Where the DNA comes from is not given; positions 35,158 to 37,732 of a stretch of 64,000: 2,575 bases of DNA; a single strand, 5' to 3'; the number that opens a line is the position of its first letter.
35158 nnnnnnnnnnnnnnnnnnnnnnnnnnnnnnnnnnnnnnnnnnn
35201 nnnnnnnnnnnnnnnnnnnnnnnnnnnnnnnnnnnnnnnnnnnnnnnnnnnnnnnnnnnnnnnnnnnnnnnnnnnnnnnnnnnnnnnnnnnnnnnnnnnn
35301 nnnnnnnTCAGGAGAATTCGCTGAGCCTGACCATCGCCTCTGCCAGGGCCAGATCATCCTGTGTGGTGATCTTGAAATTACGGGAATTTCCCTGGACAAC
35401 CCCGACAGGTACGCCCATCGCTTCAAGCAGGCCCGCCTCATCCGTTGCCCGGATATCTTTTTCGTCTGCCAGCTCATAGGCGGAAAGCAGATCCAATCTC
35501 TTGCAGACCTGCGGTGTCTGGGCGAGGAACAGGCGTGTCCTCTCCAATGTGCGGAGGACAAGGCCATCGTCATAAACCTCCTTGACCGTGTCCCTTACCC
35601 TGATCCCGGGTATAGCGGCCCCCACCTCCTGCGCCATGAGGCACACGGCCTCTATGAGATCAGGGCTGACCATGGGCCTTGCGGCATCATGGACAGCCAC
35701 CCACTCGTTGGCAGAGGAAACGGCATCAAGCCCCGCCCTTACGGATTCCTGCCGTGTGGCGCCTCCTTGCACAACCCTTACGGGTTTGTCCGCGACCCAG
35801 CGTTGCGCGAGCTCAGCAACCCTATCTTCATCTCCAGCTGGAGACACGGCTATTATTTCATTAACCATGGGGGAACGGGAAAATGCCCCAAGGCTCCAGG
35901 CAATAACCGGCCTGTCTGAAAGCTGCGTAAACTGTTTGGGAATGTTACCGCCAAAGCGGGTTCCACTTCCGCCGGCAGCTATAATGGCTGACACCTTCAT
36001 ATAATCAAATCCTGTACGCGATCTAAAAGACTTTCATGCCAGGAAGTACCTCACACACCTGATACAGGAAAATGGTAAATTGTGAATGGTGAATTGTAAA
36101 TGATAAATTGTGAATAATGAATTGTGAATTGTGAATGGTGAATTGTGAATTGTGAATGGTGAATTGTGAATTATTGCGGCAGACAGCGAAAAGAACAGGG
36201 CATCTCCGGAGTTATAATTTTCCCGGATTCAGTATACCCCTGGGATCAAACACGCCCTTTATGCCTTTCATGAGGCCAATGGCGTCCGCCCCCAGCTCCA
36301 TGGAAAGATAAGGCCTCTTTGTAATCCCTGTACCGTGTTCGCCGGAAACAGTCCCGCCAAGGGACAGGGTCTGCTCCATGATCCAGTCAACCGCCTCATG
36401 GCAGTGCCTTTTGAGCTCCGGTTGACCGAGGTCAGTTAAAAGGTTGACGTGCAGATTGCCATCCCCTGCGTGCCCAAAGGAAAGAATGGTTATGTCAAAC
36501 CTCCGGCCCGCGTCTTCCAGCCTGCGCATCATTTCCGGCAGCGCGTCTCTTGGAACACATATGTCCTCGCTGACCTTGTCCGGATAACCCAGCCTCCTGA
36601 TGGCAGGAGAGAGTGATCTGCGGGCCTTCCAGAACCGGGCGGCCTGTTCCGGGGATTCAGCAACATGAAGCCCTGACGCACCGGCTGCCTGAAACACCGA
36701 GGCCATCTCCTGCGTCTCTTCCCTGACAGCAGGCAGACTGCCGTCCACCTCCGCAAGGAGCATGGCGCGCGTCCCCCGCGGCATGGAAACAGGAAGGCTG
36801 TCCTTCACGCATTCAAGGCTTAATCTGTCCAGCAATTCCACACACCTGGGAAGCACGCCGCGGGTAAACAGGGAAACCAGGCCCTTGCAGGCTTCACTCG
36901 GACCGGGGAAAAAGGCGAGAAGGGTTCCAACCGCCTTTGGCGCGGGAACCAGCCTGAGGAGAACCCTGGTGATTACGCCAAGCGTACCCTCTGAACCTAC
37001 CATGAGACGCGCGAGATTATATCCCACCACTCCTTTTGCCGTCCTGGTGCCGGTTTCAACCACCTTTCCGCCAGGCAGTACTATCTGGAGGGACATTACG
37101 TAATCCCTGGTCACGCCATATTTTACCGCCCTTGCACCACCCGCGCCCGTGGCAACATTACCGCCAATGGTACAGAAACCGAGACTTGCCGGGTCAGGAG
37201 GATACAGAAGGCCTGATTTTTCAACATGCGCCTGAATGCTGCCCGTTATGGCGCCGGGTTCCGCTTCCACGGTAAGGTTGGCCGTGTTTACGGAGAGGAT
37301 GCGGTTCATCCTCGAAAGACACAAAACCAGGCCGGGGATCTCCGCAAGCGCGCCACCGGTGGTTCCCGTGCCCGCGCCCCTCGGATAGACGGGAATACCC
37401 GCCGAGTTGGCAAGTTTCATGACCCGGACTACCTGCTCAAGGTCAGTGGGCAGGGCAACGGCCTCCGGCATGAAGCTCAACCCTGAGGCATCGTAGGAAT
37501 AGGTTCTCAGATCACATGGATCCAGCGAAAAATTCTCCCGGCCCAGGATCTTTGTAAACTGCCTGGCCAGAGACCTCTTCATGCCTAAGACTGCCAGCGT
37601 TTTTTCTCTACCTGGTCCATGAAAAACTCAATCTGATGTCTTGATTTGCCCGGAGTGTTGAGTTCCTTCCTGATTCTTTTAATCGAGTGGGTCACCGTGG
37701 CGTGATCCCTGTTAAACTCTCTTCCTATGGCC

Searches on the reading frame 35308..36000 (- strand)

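Call 8: search_protein_families(library=pfam, proteins=[window:35308-36000:-])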
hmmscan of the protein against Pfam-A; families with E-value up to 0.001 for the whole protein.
window:35308-36000:- (230 aa): 2 families
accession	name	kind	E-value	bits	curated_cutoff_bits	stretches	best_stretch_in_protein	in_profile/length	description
PF01128.25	IspD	-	5.5e-63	213.1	27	1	3-225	1-220/221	2-C-methyl-D-erythritol 4-phosphate cytidylyltransferase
PF12804.13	NTP_transf_3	-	5.3e-12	46.7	27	1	5-130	1-118/160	MobA-like NTP transferase domain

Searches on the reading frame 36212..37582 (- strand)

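Call 8: search_protein_families(library=pfam, proteins=[window:36212-37582:-])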
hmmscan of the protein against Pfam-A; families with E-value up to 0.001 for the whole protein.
window:36212-37582:- (456 aa): 2 families
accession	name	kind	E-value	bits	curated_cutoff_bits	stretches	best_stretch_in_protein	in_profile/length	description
PF02913.24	FAD-oxidase_C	-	1.8e-63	215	21.2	1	215-456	2-248/248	FAD linked oxidases, C-terminal domain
PF01565.28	FAD_binding_4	-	1.8e-40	138.3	26.4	1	39-178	1-139/139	FAD binding domain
